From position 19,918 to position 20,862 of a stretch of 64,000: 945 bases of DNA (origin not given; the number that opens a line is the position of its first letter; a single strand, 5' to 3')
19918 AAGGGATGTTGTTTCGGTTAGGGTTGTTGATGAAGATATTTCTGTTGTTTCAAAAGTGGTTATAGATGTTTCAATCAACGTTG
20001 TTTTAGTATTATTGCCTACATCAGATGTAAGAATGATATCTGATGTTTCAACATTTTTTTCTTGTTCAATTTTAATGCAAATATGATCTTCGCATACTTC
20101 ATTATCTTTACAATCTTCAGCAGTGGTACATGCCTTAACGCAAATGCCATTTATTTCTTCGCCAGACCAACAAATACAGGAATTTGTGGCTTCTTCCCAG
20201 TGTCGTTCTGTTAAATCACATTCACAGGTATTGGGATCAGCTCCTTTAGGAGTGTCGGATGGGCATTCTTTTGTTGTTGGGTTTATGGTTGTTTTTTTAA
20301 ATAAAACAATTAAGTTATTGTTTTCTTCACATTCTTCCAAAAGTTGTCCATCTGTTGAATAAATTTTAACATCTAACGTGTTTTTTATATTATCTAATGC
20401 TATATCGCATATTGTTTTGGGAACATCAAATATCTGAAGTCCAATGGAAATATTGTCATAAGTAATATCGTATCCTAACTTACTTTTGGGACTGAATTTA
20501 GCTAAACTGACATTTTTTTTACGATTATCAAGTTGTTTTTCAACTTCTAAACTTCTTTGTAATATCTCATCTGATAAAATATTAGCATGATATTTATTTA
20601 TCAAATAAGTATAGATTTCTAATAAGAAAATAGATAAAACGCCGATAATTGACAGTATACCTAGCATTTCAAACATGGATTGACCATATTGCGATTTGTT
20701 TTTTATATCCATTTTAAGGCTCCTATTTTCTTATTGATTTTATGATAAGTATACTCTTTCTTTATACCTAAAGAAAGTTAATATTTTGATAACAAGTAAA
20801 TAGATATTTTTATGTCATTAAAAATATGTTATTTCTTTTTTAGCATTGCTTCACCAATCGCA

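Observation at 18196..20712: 838-aa modular pilin: type IV pilin N-terminal module fused to a mucin-like repeat, a cysteine-rich repeat array and a PA14-like lectin-type C-terminus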

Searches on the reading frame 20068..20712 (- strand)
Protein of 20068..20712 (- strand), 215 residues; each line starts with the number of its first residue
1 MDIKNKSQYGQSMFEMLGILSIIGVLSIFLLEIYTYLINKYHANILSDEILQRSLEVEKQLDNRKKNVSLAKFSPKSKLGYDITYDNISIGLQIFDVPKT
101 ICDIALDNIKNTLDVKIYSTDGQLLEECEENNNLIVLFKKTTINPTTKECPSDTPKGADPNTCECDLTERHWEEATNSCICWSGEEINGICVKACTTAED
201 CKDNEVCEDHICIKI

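Call 54: predict_structure(alignment_id=A4)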
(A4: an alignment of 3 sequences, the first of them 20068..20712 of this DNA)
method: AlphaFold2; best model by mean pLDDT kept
length: 215 residues; sequences in the alignment: 3
mean_pLDDT: 50.3   pTM: 0.40
mean pLDDT of the five models: 50.3, 47.2, 43.1, 42.3, 41.6
residues with pLDDT >= 90: 0; 70-90: 21; 50-70: 89; < 50: 105
segments of 3 or more residues with pLDDT < 50: 62-89, 140-151, 153-158, 162-215
pLDDT, mean of each block of 10 residues (from residue 1): 50 64 72 69 63 58 41 40 42 63 69 62 65 54 36 48 42 27 30 37 35 32
secondary structure, 60 per line:
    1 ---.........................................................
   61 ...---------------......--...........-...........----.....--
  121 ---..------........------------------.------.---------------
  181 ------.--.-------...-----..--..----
elements in order: H4-63 E79-84 E87-97 H99-109 E114-118 E132-139

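Call 61: fold_search(model_id=the predicted structure, library=pdb)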
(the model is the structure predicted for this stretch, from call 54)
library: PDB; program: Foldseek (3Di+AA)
matches with E <= 10: 367; with E <= 0.001: 0
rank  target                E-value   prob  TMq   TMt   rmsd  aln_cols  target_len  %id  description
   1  6yll_A                2.1e-01  0.69  0.23  0.18   4.9        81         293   20  Biochemical, Cellular and Structural Characterization of Novel ERK3 Inhibitors (released 2020-09-23)
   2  8yqu_C                2.4e-01  0.30  0.20  0.13   7.5        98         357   11  African swine fever virus RNA Polymerase-M1249L complex1 (released 2024-11-06)
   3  8uhf_E                2.7e-01  0.80  0.36  0.40   7.7       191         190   11  Cryo-EM of Vibrio cholerae toxin co-regulated pilus - asymmetric reconstruction (released 2023-12-06)
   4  5kui                  3.2e-01  0.15  0.15  0.26  10.6        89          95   12  Human mitochondrial calcium uniporter (residues 72-189) crystal structure with calcium. (released 2016-09-07)
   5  5ucg_B                3.4e-01  0.15  0.16  0.12  19.7       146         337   11  Structure of the PP2C Phosphatase Domain and a Fragment of the Regulatory Domain of the Cell Fate Determinant SpoIIE f (released 2017-05-31)
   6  6hjc                  4.1e-01  0.13  0.17  0.21  12.5       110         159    9  Crystal structure of Loei River virus GP1 glycoprotein at pH 8.0 (released 2018-10-10)
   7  5ucg_C                4.1e-01  0.11  0.16  0.12  18.2       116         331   10  Structure of the PP2C Phosphatase Domain and a Fragment of the Regulatory Domain of the Cell Fate Determinant SpoIIE f (released 2017-05-31)
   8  5ucg_A                4.4e-01  0.15  0.18  0.12  16.3       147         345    9  Structure of the PP2C Phosphatase Domain and a Fragment of the Regulatory Domain of the Cell Fate Determinant SpoIIE f (released 2017-05-31)
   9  3thr_A                4.4e-01  0.14  0.17  0.13  15.0       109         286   11  Crystal structure of rat native liver Glycine N-methyltransferase complexed with 5-methyltetrahydrofolate monoglutamat (released 2011-11-16)
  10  8yqt_C                5.3e-01  0.23  0.21  0.13   6.9       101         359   13  African swine fever virus RNA Polymerase-M1249L complex2 (released 2024-11-06)
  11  2idj_B                5.3e-01  0.13  0.16  0.13  15.8       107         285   10  Crystal Structure of Rat Glycine N-Methyltransferase Apoprotein, Monoclinic Form (released 2006-12-19)
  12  3hrv_B                5.6e-01  0.21  0.24  0.29   8.6       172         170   12  Crystal structure of TcpA, a Type IV pilin from Vibrio cholerae El Tor biotype (released 2010-06-16)
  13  8uhf_H                6.0e-01  0.47  0.33  0.37   8.1       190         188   12  Cryo-EM of Vibrio cholerae toxin co-regulated pilus - asymmetric reconstruction (released 2023-12-06)
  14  4kjz_A                6.7e-01  0.08  0.14  0.08  14.8       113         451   11  Crystal Structure of Thermus Thermophilus IF2, Apo and GDP-bound Forms (2-474) (released 2013-09-11)
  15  6ocv_MODEL_1_A        7.2e-01  0.12  0.21  0.22   8.3       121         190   14  Solution structure of the H-NOX protein from Shewanella woodyi in the Fe(II)CO ligation state (released 2020-05-06)
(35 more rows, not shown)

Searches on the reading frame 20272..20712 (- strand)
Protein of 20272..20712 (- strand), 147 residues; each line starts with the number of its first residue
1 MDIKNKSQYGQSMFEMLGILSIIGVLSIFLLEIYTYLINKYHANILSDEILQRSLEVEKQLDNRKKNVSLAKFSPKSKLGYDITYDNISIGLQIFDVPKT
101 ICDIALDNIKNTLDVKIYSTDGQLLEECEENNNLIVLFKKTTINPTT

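Call 10: search_protein_families(library=pfam, proteins=[window:20272-20712:-], max_evalue=10)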
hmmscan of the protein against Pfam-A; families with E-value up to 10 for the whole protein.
seq(147 aa): 1 family
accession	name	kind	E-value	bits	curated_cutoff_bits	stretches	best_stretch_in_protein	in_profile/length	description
PF25174.1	Beta-prop_THOC3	-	0.13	11.7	305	1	53-136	159-239/272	THOC3 beta-propeller domain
